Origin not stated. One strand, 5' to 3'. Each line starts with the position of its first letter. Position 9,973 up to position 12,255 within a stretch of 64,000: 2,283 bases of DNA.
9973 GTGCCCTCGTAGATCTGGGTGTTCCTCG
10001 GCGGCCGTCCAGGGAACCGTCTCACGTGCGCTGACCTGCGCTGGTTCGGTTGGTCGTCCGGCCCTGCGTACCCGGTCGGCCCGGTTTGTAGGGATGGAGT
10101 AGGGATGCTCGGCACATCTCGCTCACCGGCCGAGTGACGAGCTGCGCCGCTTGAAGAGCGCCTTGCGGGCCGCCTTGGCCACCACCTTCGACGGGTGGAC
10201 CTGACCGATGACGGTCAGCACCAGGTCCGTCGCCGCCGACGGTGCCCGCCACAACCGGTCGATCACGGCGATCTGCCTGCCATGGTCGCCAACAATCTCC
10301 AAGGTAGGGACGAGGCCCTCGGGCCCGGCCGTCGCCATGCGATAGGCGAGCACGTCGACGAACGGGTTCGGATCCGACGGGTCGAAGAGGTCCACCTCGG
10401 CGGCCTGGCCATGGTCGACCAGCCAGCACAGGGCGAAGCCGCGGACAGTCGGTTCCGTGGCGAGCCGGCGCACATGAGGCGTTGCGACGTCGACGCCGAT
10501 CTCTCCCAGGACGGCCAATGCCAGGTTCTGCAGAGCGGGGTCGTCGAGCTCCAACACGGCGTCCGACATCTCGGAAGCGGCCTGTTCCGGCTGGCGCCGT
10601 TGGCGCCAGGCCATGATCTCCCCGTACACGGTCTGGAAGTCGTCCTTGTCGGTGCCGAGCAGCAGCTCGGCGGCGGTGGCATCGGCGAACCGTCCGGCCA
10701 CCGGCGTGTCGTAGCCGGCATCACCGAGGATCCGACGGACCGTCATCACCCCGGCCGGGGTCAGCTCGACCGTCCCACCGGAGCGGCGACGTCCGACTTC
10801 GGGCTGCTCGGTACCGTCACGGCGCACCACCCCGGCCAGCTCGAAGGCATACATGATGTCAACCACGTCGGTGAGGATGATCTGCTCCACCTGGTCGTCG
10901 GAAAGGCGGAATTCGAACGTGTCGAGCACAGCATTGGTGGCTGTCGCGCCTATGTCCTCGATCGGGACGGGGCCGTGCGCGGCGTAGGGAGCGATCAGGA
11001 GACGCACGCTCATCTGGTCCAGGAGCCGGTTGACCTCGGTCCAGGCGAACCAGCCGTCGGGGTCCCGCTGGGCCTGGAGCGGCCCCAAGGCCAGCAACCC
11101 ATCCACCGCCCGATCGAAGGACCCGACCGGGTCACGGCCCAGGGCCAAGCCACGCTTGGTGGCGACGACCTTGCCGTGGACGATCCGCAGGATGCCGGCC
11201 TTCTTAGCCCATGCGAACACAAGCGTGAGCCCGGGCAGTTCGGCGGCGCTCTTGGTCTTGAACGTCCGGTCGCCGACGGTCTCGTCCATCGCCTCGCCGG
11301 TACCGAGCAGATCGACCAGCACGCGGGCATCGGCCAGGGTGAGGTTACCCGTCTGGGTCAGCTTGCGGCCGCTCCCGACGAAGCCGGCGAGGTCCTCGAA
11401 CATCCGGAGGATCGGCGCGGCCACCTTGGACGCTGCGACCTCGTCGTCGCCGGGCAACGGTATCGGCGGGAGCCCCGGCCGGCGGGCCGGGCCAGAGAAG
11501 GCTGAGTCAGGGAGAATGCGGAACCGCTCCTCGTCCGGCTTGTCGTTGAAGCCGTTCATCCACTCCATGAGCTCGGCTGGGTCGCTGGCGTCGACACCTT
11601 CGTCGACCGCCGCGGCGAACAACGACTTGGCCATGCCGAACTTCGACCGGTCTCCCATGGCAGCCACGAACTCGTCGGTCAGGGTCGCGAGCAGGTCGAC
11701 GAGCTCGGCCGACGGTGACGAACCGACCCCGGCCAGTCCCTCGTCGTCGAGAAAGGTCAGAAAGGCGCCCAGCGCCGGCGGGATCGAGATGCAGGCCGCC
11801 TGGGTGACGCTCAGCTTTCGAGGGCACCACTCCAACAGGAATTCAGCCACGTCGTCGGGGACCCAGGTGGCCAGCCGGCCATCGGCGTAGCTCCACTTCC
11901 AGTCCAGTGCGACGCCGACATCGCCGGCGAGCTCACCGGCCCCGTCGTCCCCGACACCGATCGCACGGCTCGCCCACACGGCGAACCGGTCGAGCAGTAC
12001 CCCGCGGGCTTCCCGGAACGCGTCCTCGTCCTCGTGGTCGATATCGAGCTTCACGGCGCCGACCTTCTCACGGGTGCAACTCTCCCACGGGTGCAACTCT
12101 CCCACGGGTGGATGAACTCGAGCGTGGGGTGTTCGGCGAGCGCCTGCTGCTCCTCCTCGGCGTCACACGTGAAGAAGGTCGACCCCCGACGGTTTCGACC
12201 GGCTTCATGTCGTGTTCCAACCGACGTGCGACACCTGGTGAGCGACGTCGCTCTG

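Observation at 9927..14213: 4.22-kb integrase-less insertion into the 3' end of an acyl-CoA dehydrogenase gene, carrying AbiE and a 660-aa orphan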

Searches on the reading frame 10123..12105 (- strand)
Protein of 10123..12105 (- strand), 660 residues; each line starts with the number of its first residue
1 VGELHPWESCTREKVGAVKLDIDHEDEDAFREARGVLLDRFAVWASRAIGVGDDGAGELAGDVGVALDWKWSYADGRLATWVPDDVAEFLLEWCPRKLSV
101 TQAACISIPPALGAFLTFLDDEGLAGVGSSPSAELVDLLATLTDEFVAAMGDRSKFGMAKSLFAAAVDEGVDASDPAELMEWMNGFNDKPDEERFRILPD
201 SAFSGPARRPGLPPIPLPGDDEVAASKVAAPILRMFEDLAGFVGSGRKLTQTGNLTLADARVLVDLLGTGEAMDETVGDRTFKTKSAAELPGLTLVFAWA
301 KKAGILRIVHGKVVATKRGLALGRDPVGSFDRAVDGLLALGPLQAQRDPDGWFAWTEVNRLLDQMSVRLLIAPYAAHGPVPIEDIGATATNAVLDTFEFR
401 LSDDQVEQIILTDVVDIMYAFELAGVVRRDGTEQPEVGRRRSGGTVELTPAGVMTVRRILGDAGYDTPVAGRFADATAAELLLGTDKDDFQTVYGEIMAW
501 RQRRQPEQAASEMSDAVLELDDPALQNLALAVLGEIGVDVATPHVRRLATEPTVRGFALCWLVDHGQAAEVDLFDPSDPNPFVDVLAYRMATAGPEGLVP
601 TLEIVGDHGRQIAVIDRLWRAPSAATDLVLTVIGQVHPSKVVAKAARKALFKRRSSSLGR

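Call 9: search_protein_families(library=pfam, proteins=[window:10123-12105:-], max_evalue=0.01)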
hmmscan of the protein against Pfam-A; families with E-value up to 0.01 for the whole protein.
window:10123-12105:- (660 aa): 0 families

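Call 10: search_protein_families(library=padloc, proteins=[window:10123-12105:-], max_evalue=0.01)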
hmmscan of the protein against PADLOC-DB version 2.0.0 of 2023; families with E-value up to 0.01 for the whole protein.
window:10123-12105:- (660 aa): 0 families
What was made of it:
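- On Known anti-phage defence proteins (as a home for F643): No PADLOC family for F643 (call 10).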

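Call 11: search_protein_families(library=ncbifam, proteins=[window:10123-12105:-], max_evalue=0.01)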
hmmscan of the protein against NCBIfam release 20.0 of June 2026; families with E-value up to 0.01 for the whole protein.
window:10123-12105:- (660 aa): 0 families

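Call 12: find_homologous_proteins(query=window:10123-12105:-, max_evalue=0.001)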
Query window:10123-12105:- (660 aa): 351 proteins with E <= 0.001 among 8000 candidates; the best 120 are listed.
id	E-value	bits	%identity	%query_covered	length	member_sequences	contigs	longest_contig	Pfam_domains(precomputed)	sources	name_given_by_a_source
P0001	0.0e+0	1398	98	97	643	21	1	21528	-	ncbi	-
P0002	0.0e+0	1212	85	97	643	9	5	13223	-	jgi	-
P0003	0.0e+0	1187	83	97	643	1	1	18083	-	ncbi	ncbi:MAG: hypothetical protein ACP5P9_08465 [Acidimicrobiales bacterium]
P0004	0.0e+0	1161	81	97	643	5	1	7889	-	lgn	-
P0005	0.0e+0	1159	80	98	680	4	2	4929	-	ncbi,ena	-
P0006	4.9e-281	952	68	98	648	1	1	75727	-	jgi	jgi:hypothetical protein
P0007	7.2e-263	892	64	97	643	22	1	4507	-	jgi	-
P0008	8.3e-263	892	63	98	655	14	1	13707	-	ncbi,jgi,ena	jgi:hypothetical protein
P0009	3.0e-262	890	64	97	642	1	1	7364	-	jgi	jgi:hypothetical protein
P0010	2.4e-261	887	63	97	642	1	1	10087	-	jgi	jgi:hypothetical protein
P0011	1.1e-260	885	64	97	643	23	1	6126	-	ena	-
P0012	2.1e-260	884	62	98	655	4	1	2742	-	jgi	jgi:hypothetical protein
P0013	6.7e-260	882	63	97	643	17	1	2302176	-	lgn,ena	-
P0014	8.9e-258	875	61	99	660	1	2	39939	-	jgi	jgi:hypothetical protein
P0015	2.6e-257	874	63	97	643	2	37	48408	-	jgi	jgi:hypothetical protein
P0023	8.0e-248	843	61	97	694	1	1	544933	-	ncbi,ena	-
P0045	2.4e-231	788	58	98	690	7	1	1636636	-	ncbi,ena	-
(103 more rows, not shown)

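Call 13: search_protein_families(library=phrogs, proteins=[window:10123-12105:-], max_evalue=0.01)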
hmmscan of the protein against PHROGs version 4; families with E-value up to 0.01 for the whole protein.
window:10123-12105:- (660 aa): 0 families

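Call 15: find_encoding_contigs(protein=P0001, flank=10000, max_places=3)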
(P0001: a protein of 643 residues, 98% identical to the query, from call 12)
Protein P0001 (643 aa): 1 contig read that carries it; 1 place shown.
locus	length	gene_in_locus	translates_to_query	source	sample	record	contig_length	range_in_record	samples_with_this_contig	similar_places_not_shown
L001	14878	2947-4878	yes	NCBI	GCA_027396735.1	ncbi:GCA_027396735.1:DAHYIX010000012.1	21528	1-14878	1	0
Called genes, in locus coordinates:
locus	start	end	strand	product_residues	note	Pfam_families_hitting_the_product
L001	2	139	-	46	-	?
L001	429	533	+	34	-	-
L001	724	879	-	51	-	-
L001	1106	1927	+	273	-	-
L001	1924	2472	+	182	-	-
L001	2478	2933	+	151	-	-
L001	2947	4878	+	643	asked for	-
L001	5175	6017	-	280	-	PF01557:FAA_hydrolase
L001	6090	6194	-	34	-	-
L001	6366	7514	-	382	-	PF02082:Rrf2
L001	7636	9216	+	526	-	PF12801:Fer4_5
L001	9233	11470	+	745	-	PF13237:Fer4_10 (weak), PF14697:Fer4_21 (weak), PF12838:Fer4_7, PF14691:Fer4_20, PF00070:Pyr_redox (faint), PF07992:Pyr_redox_2, PF13450:NAD_binding_8 (weak)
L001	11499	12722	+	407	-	PF02771:Acyl-CoA_dh_N (weak), PF02770:Acyl-CoA_dh_M, PF00441:Acyl-CoA_dh_1, PF08028:Acyl-CoA_dh_2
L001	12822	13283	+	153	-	PF03358:FMN_red (faint)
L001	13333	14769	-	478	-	PF01565:FAD_binding_4, PF02913:FAD-oxidase_C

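Call 16: find_encoding_contigs(protein=P0003, flank=10000, max_places=3)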
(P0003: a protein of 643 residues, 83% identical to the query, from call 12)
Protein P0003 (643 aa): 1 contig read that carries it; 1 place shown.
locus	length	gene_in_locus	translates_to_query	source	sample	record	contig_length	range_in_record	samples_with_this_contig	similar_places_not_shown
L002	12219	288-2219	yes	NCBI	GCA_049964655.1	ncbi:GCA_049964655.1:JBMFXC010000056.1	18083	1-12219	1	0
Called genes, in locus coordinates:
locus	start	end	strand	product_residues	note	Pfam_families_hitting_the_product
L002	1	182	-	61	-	?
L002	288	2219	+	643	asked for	-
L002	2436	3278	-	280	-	PF01557:FAA_hydrolase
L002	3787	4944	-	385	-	PF02082:Rrf2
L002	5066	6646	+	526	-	PF12801:Fer4_5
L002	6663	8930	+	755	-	PF13237:Fer4_10 (weak), PF14697:Fer4_21 (weak), PF12838:Fer4_7, PF14691:Fer4_20, PF00070:Pyr_redox (faint), PF07992:Pyr_redox_2, PF13450:NAD_binding_8 (weak)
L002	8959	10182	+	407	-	PF02771:Acyl-CoA_dh_N (weak), PF02770:Acyl-CoA_dh_M, PF00441:Acyl-CoA_dh_1, PF08028:Acyl-CoA_dh_2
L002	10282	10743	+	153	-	PF03358:FMN_red (faint)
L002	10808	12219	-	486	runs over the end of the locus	PF01565:FAD_binding_4, PF02913:FAD-oxidase_C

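Call 17: find_encoding_contigs(protein=P0006, flank=10000, max_places=3)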
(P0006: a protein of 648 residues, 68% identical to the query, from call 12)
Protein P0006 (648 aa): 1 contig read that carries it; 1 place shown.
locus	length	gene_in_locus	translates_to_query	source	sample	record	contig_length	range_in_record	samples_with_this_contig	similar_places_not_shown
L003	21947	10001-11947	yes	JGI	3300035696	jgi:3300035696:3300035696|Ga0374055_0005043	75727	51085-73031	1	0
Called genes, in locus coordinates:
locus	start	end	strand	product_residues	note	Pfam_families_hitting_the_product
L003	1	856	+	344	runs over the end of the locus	PF00180:Iso_dh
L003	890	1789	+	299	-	PF01063:Aminotran_4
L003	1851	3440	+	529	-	PF00682:HMGL-like, PF22617:HCS_D2, PF08502:LeuA_dimer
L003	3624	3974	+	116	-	-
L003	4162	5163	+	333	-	PF02771:Acyl-CoA_dh_N, PF02770:Acyl-CoA_dh_M, PF00441:Acyl-CoA_dh_1, PF08028:Acyl-CoA_dh_2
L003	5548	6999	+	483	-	PF13250:SNIPE, PF10544:T5orf172, PF13455:MUG113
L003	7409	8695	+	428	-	PF13173:AAA_14, PF13635:DUF4143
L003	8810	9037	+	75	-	-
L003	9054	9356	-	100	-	PF02604:PhdYeFM_antitox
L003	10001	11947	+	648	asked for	-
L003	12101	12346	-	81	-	-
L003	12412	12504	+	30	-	-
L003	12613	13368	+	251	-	PF08003:Methyltransf_9 (faint), PF05175:MTS (weak), PF13489:Methyltransf_23, PF08241:Methyltransf_11, PF08242:Methyltransf_12, PF13649:Methyltransf_25, PF13847:Methyltransf_31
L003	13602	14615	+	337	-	PF11258:DUF3048, PF17479:DUF3048_C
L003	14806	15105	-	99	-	-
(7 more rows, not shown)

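Call 18: find_encoding_contigs(protein=P0013, flank=10000, max_places=2)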
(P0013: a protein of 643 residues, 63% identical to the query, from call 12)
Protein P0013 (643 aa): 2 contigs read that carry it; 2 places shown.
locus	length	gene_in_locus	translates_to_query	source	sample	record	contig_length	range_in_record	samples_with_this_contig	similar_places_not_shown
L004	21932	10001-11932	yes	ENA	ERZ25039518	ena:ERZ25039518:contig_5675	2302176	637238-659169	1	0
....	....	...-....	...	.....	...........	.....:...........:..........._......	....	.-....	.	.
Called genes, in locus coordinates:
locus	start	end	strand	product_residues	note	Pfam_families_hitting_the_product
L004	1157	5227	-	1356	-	PF24681:Kelch_KLHDC2_KLHL20_DRC7, PF13415:Beta-prop_FBX42, PF13415:Beta-prop_FBX42, PF24681:Kelch_KLHDC2_KLHL20_DRC7, PF13415:Beta-prop_FBX42, PF24681:Kelch_KLHDC2_KLHL20_DRC7, PF13415:Beta-prop_FBX42, PF24681:Kelch_KLHDC2_KLHL20_DRC7, +15 more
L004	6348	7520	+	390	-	-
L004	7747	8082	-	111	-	-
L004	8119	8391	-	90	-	-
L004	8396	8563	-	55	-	-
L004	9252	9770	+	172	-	-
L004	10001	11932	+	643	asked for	-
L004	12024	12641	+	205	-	PF12802:MarR_2, PF03445:DUF294 (faint), PF01909:NTP_transf_2, PF18765:Polbeta (weak)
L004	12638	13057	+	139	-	-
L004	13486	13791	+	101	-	-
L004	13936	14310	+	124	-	PF18029:Glyoxalase_6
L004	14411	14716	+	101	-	PF01022:HTH_5, PF12840:HTH_20, PF12802:MarR_2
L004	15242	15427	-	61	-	-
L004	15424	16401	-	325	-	-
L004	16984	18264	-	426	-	PF13191:AAA_16, PF13401:AAA_22 (weak)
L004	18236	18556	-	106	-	PF00211:Guanylate_cyc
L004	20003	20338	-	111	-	-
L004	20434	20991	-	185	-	PF00857:Isochorismatase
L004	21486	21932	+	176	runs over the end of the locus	PF22784:PTP-SAK (weak)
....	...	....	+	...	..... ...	-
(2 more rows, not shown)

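Call 19: find_encoding_contigs(protein=P0023, flank=10000, max_places=2)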
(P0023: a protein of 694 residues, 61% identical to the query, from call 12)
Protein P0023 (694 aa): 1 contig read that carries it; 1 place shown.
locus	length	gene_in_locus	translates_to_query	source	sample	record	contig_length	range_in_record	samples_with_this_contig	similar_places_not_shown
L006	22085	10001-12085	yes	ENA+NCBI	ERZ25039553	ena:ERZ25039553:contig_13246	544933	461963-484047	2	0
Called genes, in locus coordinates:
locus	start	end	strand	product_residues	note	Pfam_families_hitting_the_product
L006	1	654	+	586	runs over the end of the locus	PF00682:HMGL-like, PF22617:HCS_D2, PF08502:LeuA_dimer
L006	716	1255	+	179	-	-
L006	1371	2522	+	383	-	PF02771:Acyl-CoA_dh_N, PF02770:Acyl-CoA_dh_M, PF00441:Acyl-CoA_dh_1, PF08028:Acyl-CoA_dh_2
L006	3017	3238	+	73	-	-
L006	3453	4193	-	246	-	PF01638:HxlR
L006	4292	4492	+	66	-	-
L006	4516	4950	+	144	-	PF01872:RibD_C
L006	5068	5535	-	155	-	PF10604:Polyketide_cyc2 (weak)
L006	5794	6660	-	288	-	PF02899:Phage_int_SAM_1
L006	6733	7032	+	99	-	PF05973:Gp49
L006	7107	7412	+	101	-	PF13443:HTH_26 (faint), PF13744:HTH_37, PF13560:HTH_31, PF01381:HTH_3, PF12844:HTH_19 (weak)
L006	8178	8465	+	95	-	-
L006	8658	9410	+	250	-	PF13302:Acetyltransf_3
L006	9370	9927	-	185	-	PF01872:RibD_C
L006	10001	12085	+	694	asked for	-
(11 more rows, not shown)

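Call 20: find_encoding_contigs(protein=P0045, flank=10000, max_places=2)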
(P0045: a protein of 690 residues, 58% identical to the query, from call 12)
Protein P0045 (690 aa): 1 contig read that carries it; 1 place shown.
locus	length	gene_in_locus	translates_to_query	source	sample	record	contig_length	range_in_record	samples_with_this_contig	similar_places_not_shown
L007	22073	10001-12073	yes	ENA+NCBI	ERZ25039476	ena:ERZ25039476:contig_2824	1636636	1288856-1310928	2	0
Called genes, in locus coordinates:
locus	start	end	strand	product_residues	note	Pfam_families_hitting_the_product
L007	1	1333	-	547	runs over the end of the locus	PF00496:SBP_bac_5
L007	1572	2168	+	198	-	PF01339:CheB_methylest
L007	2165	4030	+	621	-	PF03705:CheR_N, PF08242:Methyltransf_12 (faint), PF01739:CheR, PF08448:PAS_4 (faint), PF13188:PAS_8 (faint), PF28159:CEP89 (weak), PF00989:PAS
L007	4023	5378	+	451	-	PF00989:PAS, PF13188:PAS_8 (weak), PF13426:PAS_9 (weak), PF03861:ANTAR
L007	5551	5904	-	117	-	PF02467:Whib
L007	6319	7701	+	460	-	PF00501:AMP-binding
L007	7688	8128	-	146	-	PF13474:SnoaL_3, PF14534:DUF4440 (weak)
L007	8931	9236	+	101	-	-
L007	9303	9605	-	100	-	-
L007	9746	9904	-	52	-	-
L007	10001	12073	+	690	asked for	-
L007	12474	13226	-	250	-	PF01925:TauE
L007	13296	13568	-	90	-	PF02583:Trns_repr_metal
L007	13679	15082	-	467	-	PF00753:Lactamase_B (faint), PF00581:Rhodanese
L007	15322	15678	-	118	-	PF08922:DUF1905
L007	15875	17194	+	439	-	PF10708:DUF2510, PF13432:TPR_16 (faint), PF00515:TPR_1 (faint), PF07719:TPR_2 (faint), PF13181:TPR_8 (faint)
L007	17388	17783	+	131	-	-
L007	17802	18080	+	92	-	-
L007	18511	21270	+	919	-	PF01381:HTH_3, PF13560:HTH_31, PF13401:AAA_22 (weak), PF25872:HTH_77 (weak), PF00515:TPR_1 (faint), PF13424:TPR_12 (faint), PF07719:TPR_2 (faint)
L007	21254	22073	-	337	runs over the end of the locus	PF16640:Big_3_5 (faint)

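Call 24: find_related_loci(query=A1, collection=genome_contigs, flank=10000)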
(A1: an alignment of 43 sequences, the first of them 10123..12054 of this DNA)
Query A1 (643 aa) in genome_contigs; peptide patterns used: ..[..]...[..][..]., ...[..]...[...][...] (x = any residue, [..] = any of these).
123 stretches matched a pattern; 78 encode a relative of the query (tblastn E <= 1e-3); 77 distinct loci.
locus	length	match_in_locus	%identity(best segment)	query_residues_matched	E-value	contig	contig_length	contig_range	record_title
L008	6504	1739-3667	84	1-643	0e+0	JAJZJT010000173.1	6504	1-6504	MAG: Actinomycetes bacterium isolate LSA5.bin63 NODE_17937_length_6504_cov_2.278814, whole genome shotgun sequence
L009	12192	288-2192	83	1-635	0e+0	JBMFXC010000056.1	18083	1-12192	MAG: Acidimicrobiales bacterium isolate KM4364-34 NODE_1591_length_18083_cov_6.219270, whole genome shotgun sequence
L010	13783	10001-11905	79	1-635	0e+0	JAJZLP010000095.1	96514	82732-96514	MAG: Actinomycetes bacterium isolate MAS3.bin127 NODE_294_length_96514_cov_7.297540, whole genome shotgun sequence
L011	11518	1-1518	97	138-643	0e+0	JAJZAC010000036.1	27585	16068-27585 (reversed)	MAG: Actinomycetes bacterium isolate FK5.bin72 NODE_1975_length_27585_cov_1.979714, whole genome shotgun sequence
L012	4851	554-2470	63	1-639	0e+0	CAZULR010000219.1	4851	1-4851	MAG TPA_asm: uncultured Acidimicrobiaceae bacterium isolate binchicken_co162_57 genome assembly, contig: NODE_50598_leng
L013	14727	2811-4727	63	1-639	0e+0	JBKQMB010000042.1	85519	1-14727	MAG: Acidimicrobiales bacterium isolate CRr3G3H3I__bin_51 CRr3G3H3I_000000106804, whole genome shotgun sequence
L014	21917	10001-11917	64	1-639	0e+0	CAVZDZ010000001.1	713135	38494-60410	MAG: uncultured Acidimicrobiaceae bacterium isolate MFD06092.bin.2.138 genome assembly, contig: contig_13351, whole geno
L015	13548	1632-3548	63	1-639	0e+0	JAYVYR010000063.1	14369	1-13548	MAG: Acidimicrobiaceae bacterium isolate GL85_UP_metabinner_2 GL85_UP_metabinner_2_62, whole genome shotgun sequence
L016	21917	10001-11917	64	1-639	0e+0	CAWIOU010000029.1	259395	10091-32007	MAG: uncultured Acidimicrobiaceae bacterium isolate MFD01633.bin.1.119 genome assembly, contig: contig_43754, whole geno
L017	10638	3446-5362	63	1-639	0e+0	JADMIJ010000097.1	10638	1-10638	MAG: Acidimicrobiales bacterium isolate MAG009 NODE_2198_length_10638_cov_14.130492, whole genome shotgun sequence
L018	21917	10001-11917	62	1-639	0e+0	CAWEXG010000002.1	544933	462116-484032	MAG: uncultured Acidimicrobiaceae bacterium isolate MFD06092.bin.2.164 genome assembly, contig: contig_13246, whole geno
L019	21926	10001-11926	59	1-638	0e+0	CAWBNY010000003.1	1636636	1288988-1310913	MAG: uncultured Acidimicrobiia bacterium isolate MFD01275.bin.1.25 genome assembly, contig: contig_2824, whole genome sh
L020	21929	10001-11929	58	1-638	0e+0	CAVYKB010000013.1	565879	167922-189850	MAG: uncultured Acidimicrobiia bacterium isolate MFD01275.bin.2.154 genome assembly, contig: contig_2045, whole genome s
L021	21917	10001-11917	63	1-639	0e+0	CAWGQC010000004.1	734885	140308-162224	MAG: uncultured Acidimicrobiales bacterium isolate MFD04540.bin.1.129 genome assembly, contig: contig_25019, whole genom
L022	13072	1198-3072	58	17-639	0e+0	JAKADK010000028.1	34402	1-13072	MAG: Actinomycetes bacterium isolate WH5.bin15 NODE_532_length_34402_cov_5.429993, whole genome shotgun sequence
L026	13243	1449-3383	50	1-643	0e+0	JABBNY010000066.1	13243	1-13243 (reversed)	MAG: Acidobacteria bacterium isolate G2_25 NODE_2524_length_13243_cov_5.33614, whole genome shotgun sequence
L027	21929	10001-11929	54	1-640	0e+0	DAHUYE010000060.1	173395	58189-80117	MAG TPA_asm: Actinobacteria bacterium isolate clean269 k141_128556, whole genome shotgun sequence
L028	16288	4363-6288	50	1-640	0e+0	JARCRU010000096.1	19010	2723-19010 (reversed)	MAG: Actinomycetota bacterium isolate Porcupine7 k141_30460, whole genome shotgun sequence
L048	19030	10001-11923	58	1-635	0e+0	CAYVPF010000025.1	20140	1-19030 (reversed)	MAG TPA_asm: uncultured Acidimicrobiaceae bacterium isolate binchicken_co241_384 genome assembly, contig: NODE_2520_leng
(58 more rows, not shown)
